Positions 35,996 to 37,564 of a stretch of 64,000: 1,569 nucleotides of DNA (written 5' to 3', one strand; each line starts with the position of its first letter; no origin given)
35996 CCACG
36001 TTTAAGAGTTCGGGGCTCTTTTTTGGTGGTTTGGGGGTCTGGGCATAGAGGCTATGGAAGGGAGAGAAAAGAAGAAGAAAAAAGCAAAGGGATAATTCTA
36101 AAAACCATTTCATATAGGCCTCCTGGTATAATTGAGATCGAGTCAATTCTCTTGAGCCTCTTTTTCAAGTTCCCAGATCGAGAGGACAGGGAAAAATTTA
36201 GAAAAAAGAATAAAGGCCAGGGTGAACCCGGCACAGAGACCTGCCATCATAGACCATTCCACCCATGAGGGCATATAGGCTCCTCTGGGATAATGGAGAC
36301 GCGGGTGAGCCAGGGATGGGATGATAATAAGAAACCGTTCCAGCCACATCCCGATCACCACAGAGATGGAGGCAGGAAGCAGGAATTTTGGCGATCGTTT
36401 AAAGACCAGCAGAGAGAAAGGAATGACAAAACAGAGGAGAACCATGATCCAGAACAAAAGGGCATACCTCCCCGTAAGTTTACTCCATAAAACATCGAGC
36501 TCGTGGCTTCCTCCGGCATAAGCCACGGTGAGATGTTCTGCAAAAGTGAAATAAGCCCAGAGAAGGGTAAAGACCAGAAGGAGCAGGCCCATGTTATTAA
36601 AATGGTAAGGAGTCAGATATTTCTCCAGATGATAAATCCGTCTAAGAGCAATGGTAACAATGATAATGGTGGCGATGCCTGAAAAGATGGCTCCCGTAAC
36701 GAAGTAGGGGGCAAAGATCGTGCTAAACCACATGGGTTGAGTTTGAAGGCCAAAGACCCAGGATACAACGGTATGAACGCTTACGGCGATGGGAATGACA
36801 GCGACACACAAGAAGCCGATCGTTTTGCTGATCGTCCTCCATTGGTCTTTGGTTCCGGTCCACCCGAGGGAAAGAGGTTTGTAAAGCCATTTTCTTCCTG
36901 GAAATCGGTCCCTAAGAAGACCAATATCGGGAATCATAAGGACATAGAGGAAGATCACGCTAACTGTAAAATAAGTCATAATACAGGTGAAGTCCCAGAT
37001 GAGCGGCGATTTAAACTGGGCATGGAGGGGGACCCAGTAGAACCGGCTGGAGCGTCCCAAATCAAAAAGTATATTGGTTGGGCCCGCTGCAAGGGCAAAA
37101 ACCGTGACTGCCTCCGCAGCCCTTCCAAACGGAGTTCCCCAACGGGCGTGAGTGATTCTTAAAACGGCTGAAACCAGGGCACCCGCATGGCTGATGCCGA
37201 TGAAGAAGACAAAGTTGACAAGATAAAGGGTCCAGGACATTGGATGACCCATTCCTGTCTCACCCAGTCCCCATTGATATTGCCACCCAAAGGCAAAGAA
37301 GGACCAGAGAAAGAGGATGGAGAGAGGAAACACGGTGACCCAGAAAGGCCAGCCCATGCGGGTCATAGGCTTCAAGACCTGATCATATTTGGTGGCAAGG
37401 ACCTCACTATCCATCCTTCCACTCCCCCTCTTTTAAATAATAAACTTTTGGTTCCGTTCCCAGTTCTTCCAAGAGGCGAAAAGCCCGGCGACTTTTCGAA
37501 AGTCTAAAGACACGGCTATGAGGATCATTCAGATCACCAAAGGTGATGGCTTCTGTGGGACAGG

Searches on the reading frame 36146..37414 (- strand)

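Call 25: search_protein_families(library=ncbifam, proteins=[window:36146-37414:-], max_evalue=1e-10)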
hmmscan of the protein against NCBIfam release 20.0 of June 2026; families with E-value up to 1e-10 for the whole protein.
window:36146-37414:- (423 aa): 1 family
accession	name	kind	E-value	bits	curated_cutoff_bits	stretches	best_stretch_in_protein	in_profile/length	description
NF045798.1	DsrP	equivalog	6.2e-26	91.6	350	2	17-160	5-144/346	sulfate reduction electron transfer complex DsrMKJOP subunit DsrP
